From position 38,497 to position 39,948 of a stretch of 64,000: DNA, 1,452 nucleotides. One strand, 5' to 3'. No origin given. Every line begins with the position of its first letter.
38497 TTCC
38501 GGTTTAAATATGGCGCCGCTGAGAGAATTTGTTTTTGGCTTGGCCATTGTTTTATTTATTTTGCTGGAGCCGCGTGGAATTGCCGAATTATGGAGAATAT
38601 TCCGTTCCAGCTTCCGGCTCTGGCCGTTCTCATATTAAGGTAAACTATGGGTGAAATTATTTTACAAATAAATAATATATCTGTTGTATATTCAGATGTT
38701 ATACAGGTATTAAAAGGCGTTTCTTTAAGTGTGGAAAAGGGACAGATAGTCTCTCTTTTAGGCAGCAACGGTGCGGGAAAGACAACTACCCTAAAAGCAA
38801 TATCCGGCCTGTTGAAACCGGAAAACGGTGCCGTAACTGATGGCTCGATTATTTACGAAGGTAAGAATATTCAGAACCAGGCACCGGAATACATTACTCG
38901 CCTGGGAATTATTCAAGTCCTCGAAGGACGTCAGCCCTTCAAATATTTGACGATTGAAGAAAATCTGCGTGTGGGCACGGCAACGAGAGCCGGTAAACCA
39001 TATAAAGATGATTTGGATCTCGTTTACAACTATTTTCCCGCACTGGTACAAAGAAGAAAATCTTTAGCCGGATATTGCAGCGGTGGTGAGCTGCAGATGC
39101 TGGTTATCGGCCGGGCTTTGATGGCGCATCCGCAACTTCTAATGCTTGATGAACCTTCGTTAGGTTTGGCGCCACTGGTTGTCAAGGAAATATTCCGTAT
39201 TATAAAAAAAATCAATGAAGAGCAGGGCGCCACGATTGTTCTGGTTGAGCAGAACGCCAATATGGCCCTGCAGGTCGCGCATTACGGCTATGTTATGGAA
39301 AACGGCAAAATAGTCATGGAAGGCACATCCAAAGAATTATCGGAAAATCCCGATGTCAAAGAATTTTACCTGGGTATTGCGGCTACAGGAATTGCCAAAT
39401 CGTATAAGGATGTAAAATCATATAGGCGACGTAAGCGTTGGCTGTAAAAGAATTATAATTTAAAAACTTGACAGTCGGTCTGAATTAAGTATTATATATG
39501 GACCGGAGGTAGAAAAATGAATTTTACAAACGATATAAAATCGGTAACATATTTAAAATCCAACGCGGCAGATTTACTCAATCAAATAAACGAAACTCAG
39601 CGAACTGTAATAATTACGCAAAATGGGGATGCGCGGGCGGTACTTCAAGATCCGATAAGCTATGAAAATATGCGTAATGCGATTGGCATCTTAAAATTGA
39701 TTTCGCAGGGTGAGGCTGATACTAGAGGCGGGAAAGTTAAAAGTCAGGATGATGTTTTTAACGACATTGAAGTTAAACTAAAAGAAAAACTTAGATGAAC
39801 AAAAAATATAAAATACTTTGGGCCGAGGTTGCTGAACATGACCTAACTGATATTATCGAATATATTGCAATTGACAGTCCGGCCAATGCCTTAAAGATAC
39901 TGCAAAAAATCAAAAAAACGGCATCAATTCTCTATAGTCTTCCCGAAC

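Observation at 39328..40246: Toxin-antitoxin cassette bracketed by two diverged copies of the livF-like 3' end (synonymous-only divergence)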

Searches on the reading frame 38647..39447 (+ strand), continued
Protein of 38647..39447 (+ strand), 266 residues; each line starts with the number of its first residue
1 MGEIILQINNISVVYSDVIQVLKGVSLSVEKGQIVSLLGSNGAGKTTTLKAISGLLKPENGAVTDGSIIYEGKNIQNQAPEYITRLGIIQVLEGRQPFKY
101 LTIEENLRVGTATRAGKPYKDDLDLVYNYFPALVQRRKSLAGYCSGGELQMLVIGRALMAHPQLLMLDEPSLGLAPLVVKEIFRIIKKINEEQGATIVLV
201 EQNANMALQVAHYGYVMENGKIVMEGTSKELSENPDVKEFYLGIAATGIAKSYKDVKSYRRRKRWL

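Call 69: search_protein_families(library=pfam, proteins=[L020:7309-8166:+, L020:8308-8511:+, L020:8508-8918:+, L020:9199-9615:+, L020:9605-10030:+, L022:7088-8098:+, L031:7144-7692:+, L031:7764-8177:+, L031:8152-8781:+, L018:7039-7359:+], max_evalue=0.001)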
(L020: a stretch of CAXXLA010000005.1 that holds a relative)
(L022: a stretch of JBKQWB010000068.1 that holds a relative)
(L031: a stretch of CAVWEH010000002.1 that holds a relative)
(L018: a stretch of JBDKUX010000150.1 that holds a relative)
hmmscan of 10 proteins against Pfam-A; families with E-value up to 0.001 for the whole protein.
L020:7309-8166:+ (285 aa): 0 families

L020:8308-8511:+ (67 aa): 1 family
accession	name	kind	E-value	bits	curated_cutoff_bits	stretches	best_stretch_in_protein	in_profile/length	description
PF09957.15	VapB_antitoxin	-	3.5e-19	68.8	23.4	1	1-48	1-47/47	Bacterial antitoxin of type II TA system, VapB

L020:8508-8918:+ (136 aa): 1 family
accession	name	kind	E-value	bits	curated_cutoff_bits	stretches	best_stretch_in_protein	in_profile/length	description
PF01850.27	PIN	-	1.2e-10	42.4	23.6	1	2-124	1-119/120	PIN domain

L020:9199-9615:+ (138 aa): 3 families
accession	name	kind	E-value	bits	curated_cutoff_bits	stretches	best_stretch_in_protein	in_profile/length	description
PF18765.7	Polbeta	-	7.3e-23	81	26.9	1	13-102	2-92/93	Polymerase beta, Nucleotidyltransferase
PF01909.29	NTP_transf_2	-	2.8e-13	50.5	21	1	13-95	3-91/93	Nucleotidyltransferase domain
PF22600.2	MTPAP-like_central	-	1.3e-05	25.7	27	1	9-71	24-85/139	Poly(A) RNA polymerase, mitochondrial-like, central palm domain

L020:9605-10030:+ (141 aa): 1 family
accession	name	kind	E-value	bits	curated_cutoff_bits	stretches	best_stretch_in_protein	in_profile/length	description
PF01934.22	HepT-like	-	6.7e-25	87.6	23.5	1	14-130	1-118/120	Ribonuclease HepT-like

L022:7088-8098:+ (336 aa): 0 families

L031:7144-7692:+ (182 aa): 1 family
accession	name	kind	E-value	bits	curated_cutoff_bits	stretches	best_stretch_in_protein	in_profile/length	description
PF12729.13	4HB_MCP_1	-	0.00088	19.3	27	0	6-87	12-91/181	Four helix bundle sensory module for signal transduction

L031:7764-8177:+ (137 aa): 0 families

L031:8152-8781:+ (209 aa): 0 families

L018:7039-7359:+ (106 aa): 1 family
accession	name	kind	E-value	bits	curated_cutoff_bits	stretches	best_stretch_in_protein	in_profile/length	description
PF10387.14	DUF2442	-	1.5e-13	51.1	23.9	1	18-85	2-71/72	Protein of unknown function (DUF2442)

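Call 70: search_protein_families(library=pfam, proteins=[L023:5226-5900:+, L023:5927-6277:+, L023:6302-6646:+, L023:6643-6936:+, L030:7143-7424:+, L030:7421-7726:+, L028:7340-7597:+], max_evalue=0.001)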
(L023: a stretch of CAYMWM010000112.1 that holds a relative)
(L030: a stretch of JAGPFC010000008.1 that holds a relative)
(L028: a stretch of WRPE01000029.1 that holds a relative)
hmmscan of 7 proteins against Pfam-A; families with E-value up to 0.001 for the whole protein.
L023:5226-5900:+ (224 aa): 4 families
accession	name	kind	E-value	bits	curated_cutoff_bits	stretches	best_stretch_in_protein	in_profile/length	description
PF14279.12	HNH_5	-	1.8e-06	28.2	27.5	1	139-190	1-53/56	HNH endonuclease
PF01844.29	HNH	-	2.4e-06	28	21.4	1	139-182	1-46/47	HNH endonuclease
PF01475.25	FUR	-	0.00015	22.3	23.1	1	57-139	35-113/121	Ferric uptake regulator family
PF03551.20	PadR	-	0.00056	20.3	27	0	60-93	25-60/75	Transcriptional regulator PadR-like family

L023:5927-6277:+ (116 aa): 0 families

L023:6302-6646:+ (114 aa): 1 family
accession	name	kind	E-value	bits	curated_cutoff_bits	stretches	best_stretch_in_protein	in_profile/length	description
PF02604.26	PhdYeFM_antitox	-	8.9e-18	64.3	29.8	1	30-90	2-62/74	Antitoxin Phd_YefM, type II toxin-antitoxin system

L023:6643-6936:+ (97 aa): 1 family
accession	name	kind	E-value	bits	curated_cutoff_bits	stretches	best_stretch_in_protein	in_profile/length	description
PF05016.21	ParE_toxin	-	5.2e-19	69.1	23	1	3-90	1-88/89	ParE toxin of type II toxin-antitoxin system, parDE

L030:7143-7424:+ (93 aa): 1 family
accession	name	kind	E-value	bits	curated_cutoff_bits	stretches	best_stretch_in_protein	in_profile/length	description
PF02604.26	PhdYeFM_antitox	-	1.4e-15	57.2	29.8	1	9-70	2-63/74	Antitoxin Phd_YefM, type II toxin-antitoxin system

L030:7421-7726:+ (101 aa): 1 family
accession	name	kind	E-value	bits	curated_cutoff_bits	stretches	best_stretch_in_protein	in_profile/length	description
PF05016.21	ParE_toxin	-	2.9e-17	63.4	23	1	3-90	1-88/89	ParE toxin of type II toxin-antitoxin system, parDE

L028:7340-7597:+ (85 aa): 1 family
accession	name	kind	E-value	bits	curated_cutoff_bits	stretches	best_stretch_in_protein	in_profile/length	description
PF09720.15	Unstab_antitox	-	7.8e-13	48.7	23.3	1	22-74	1-52/54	Putative addiction module component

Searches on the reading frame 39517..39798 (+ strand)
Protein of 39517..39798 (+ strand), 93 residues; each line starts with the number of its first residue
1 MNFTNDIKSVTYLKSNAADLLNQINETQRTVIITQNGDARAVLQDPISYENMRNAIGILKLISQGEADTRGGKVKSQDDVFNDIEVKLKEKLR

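Call 7: search_protein_families(library=pfam, proteins=[window:39517-39798:+])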
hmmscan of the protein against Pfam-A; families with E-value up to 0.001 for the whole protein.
window:39517-39798:+ (93 aa): 1 family
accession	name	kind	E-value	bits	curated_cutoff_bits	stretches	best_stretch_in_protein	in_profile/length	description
PF02604.26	PhdYeFM_antitox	-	2.1e-11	43.9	29.8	1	6-72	2-68/74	Antitoxin Phd_YefM, type II toxin-antitoxin system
